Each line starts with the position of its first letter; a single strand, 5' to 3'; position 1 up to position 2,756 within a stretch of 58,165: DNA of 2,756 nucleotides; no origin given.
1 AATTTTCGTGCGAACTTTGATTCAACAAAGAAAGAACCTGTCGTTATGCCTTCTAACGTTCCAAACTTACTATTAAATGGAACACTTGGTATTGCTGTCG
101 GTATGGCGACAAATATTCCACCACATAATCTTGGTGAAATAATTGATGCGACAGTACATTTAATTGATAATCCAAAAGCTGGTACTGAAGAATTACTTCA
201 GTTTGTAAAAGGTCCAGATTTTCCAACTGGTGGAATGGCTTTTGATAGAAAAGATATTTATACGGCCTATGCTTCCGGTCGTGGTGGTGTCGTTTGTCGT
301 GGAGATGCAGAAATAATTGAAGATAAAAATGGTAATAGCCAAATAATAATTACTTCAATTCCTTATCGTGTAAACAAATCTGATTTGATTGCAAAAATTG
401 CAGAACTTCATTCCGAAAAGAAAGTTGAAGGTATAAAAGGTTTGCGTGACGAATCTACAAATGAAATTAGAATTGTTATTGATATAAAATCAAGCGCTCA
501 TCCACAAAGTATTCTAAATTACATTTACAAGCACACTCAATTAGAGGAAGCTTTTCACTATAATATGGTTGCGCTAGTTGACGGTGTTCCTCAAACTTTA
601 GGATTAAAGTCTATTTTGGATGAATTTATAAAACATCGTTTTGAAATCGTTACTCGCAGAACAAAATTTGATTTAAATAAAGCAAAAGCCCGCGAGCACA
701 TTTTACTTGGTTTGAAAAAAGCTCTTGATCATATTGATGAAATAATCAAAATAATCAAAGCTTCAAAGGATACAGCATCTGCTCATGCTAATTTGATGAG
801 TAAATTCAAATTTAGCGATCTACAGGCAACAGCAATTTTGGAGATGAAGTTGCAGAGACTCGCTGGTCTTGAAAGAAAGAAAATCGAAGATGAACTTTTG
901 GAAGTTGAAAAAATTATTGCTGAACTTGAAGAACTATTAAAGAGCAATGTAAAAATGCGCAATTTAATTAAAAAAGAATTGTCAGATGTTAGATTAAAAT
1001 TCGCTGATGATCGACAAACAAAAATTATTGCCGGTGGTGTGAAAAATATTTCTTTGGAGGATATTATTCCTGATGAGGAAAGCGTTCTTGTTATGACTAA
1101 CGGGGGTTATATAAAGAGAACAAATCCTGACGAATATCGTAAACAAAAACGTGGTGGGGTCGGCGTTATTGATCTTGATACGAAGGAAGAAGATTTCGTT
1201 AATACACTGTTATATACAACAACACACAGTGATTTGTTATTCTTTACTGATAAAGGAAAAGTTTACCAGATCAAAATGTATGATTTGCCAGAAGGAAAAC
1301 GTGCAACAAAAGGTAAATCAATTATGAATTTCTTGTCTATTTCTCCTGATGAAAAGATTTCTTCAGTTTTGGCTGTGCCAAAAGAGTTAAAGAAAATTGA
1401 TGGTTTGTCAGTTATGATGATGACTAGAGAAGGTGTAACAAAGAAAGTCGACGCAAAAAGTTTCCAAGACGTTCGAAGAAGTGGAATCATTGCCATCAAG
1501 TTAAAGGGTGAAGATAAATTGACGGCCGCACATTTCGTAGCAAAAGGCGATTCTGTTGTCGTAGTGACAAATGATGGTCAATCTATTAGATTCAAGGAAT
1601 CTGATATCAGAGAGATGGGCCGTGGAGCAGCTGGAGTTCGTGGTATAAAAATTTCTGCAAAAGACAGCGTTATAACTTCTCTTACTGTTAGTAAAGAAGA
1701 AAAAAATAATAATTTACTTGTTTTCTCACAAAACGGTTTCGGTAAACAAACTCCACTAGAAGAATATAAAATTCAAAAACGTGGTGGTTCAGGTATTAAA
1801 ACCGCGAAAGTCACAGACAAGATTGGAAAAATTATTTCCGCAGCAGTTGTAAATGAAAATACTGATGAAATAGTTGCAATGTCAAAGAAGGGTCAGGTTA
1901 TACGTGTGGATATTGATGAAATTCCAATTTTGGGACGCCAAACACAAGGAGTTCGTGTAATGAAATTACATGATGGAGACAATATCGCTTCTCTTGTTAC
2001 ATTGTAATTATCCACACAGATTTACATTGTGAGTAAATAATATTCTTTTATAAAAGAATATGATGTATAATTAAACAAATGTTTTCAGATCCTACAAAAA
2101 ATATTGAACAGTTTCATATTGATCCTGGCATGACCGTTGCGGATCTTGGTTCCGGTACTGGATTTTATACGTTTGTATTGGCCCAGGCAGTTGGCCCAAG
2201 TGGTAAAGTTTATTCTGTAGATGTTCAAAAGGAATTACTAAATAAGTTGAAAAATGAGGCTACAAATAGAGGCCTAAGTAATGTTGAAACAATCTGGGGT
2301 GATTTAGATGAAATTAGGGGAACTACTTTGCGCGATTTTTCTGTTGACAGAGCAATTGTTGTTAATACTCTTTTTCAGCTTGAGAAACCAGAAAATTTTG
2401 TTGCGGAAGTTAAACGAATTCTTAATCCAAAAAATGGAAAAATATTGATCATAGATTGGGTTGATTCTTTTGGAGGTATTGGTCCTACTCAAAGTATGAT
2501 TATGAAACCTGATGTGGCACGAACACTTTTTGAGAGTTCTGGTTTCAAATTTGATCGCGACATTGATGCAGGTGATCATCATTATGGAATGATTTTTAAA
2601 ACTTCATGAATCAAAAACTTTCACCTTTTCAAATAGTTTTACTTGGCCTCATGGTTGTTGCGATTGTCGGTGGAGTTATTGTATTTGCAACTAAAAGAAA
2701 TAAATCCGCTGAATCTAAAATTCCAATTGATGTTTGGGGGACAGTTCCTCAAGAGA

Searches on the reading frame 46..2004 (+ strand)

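Call 5: search_protein_families(library=pfam, proteins=[window:46-2004:+], max_evalue=0.01)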
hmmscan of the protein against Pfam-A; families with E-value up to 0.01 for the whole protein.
window:46-2004:+ (653 aa): 2 families
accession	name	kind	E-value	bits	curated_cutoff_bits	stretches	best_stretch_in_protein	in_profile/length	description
PF00521.26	DNA_topoisoIV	-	1.3e-89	301.4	31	1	1-312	128-431/432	DNA gyrase/topoisomerase IV, subunit A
PF03989.18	DNA_gyraseA_C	-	1.1e-74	246.1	27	6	502-548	1-47/48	DNA gyrase C-terminal domain, beta-propeller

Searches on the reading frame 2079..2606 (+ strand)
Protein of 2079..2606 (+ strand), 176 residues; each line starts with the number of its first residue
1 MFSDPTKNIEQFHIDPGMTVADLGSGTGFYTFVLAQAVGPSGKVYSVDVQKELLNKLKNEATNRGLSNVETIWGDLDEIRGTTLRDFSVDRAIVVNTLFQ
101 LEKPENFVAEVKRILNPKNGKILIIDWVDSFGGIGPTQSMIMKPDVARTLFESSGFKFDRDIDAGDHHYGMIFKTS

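Call 5: search_protein_families(library=pfam, proteins=[window:2079-2606:+], max_evalue=0.01)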
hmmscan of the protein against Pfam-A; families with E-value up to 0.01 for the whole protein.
window:2079-2606:+ (176 aa): 16 families
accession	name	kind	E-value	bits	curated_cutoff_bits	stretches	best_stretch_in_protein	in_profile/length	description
PF13847.12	Methyltransf_31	-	1.2e-17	64.4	27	1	14-126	1-111/145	Methyltransferase domain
PF13649.12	Methyltransf_25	-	2.9e-13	50.7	27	1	20-117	1-95/97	Methyltransferase domain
PF08241.18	Methyltransf_11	-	1.2e-12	48.7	21.2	1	22-118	2-90/95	Methyltransferase domain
PF01135.25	PCMT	-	5.8e-11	43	20.3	1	9-75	66-132/210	Protein-L-isoaspartate(D-aspartate) O-methyltransferase (PCMT)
PF01728.25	FtsJ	-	9.5e-09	35.9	24.1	1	9-71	13-69/181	FtsJ-like methyltransferase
PF01209.24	Ubie_methyltran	-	4.3e-08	33.2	20.1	1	15-125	46-152/233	ubiE/COQ5 methyltransferase family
PF08242.18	Methyltransf_12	-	3.1e-07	31.5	30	1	22-120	2-96/98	Methyltransferase domain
PF13679.12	Methyltransf_32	-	2.3e-05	24.8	27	1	16-79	25-92/143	Methyltransferase domain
PF05175.20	MTS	-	4.3e-05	23.7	23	1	16-125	31-139/170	Methyltransferase small domain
PF01269.23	Fibrillarin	-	0.00011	21.9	27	1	7-74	62-127/227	Fibrillarin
PF08704.16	GCD14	-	0.00012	22.3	26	1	10-73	34-97/247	tRNA methyltransferase complex GCD14 subunit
PF13489.12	Methyltransf_23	-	0.0013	18.9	27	1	8-128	12-120/164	Methyltransferase domain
PF02527.21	GidB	-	0.0019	18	27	1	17-93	48-124/184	rRNA small subunit methyltransferase G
PF02390.23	Methyltransf_4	-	0.0042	17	24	1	19-76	4-60/173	Putative methyltransferase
PF01189.24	Methyltr_RsmB-F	-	0.0066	16.6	27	0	18-93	10-84/199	16S rRNA methyltransferase RsmB/F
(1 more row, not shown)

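Call 18: find_encoding_contigs(protein=window:2079-2606:+, flank=10000, max_places=6)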
Protein window:2079-2606:+ (176 aa): 3 contigs read that carry it; 3 places shown.
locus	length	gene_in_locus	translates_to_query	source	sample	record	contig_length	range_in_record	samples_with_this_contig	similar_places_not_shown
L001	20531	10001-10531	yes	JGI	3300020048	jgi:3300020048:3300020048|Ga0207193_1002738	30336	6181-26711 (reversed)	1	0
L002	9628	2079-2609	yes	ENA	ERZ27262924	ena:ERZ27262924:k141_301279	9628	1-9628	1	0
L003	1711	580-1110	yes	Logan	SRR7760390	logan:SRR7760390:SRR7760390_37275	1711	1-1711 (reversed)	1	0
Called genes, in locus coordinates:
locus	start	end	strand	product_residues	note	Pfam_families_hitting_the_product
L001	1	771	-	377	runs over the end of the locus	PF00091:Tubulin, PF12327:FtsZ_C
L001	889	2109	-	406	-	PF11104:PilM_2, PF02491:SHS2_FTSA, PF14450:FtsA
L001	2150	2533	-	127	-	PF02130:YbeY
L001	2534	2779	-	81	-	-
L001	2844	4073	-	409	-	PF13393:tRNA-synt_His, PF03129:HGTP_anticodon (weak)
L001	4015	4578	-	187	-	PF10502:Peptidase_S26, PF00717:Peptidase_S24 (weak)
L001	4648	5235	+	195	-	PF01195:Pept_tRNA_hydro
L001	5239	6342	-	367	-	PF21543:CvfB_2nd (faint), PF23459:S1_RRP5 (faint), PF00575:S1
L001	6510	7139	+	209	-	PF13483:Lactamase_B_3, PF12706:Lactamase_B_2 (weak)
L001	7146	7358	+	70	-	-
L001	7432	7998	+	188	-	-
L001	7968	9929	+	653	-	PF00521:DNA_topoisoIV, PF03989:DNA_gyraseA_C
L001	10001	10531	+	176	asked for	PF01135:PCMT, PF01209:Ubie_methyltran, PF13679:Methyltransf_32 (faint), PF01728:FtsJ, PF13847:Methyltransf_31, PF08241:Methyltransf_11, PF08242:Methyltransf_12 (weak), PF13649:Methyltransf_25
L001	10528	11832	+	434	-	PF01547:SBP_bac_1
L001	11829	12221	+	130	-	PF18895:T4SS_pilin (weak)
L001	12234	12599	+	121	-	PF18895:T4SS_pilin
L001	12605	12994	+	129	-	PF18895:T4SS_pilin (weak)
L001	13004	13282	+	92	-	PF18895:T4SS_pilin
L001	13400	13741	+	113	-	PF18895:T4SS_pilin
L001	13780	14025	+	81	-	-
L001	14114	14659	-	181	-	-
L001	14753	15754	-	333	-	-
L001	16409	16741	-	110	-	PF02033:RBFA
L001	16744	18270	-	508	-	-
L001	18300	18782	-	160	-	PF14584:DUF4446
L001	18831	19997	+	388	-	PF00266:Aminotran_5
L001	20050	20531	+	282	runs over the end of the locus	PF13365:Trypsin_2 (weak)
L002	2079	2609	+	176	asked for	PF01135:PCMT, PF01209:Ubie_methyltran, PF13679:Methyltransf_32 (faint), PF01728:FtsJ, PF13847:Methyltransf_31, PF08241:Methyltransf_11, PF08242:Methyltransf_12 (weak), PF13649:Methyltransf_25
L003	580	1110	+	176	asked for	PF01135:PCMT, PF01209:Ubie_methyltran, PF13679:Methyltransf_32 (faint), PF01728:FtsJ, PF13847:Methyltransf_31, PF08241:Methyltransf_11, PF08242:Methyltransf_12 (weak), PF13649:Methyltransf_25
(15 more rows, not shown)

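Call 47: search_protein_families(library=ncbifam, proteins=[window:2079-2606:+], max_evalue=0.01)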
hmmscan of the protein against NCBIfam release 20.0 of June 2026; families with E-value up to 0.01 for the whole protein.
window:2079-2606:+ (176 aa): 47 families (the best 25 are shown)
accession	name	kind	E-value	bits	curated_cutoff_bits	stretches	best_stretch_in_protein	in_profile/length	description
NF008823.0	PRK11873.1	subfamily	7.7e-20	71.5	263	1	13-128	74-185/272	arsenite methyltransferase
NF041537.1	ArsM_AhpD_UU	exception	1.8e-13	50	510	1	13-128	73-184/345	arsenite methyltransferase/AhpD domain selenoprotein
NF047649.1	MTase_UXPK_star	exception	3.5e-13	49.2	460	1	13-128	74-185/283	methyltransferase/UXPK-star double selenoprotein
TIGR04364.1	methyltran_FxLD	equivalog_domain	1.4e-12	47.4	320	1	9-94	75-156/394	methyltransferase, FxLD system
NF041536.1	ArsM_DUF2284_UU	exception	6.6e-12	44.5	575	1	13-128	73-184/459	arsenite methyltransferase/DUF2284 domain selenoprotein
NF001240.0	PRK00216.1-1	equivalog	3.1e-10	39.6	378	1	9-127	56-171/251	bifunctional demethylmenaquinone methyltransferase/2-methoxy-6-polyprenyl-1,4-benzoquinol methylase UbiE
NF040538.1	methyl_ArsM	equivalog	1.5e-09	37.5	500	1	15-79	60-128/356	arsinothricin biosynthesis methyltransferase ArsM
TIGR02469.1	CbiT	equivalog_domain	2.1e-09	37.7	78.3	1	9-96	12-96/124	precorrin-6Y C5,15-methyltransferase (decarboxylating) subunit CbiT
NF010549.0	PRK13942.1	equivalog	3.4e-09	36.5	282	1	10-75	71-136/215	protein-L-isoaspartate O-methyltransferase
NF010550.0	PRK13943.1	equivalog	3.6e-09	36.2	359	1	10-112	74-171/322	protein-L-isoaspartate O-methyltransferase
NF001243.0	PRK00216.1-4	equivalog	9.2e-09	35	235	1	9-124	40-151/237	demethylmenaquinone methyltransferase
NF053511.1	tRNA_U34_MnmM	equivalog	1.1e-08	34.8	135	1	9-72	10-74/183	tRNA 5-(aminomethyl)-2-thiouridylate-methyltransferase MnmM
TIGR00080.1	pimt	equivalog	1.7e-08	34.6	159.05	1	8-75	69-136/216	protein-L-isoaspartate O-methyltransferase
NF052510.1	methyltran_MpqE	exception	2e-08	33.9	335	1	9-125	39-152/234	methyl-plastoquinone biosynthesis methyltransferase MpqE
NF001453.0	PRK00312.1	equivalog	2.3e-08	33.9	188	1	10-75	74-136/217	protein-L-isoaspartate(D-aspartate) O-methyltransferase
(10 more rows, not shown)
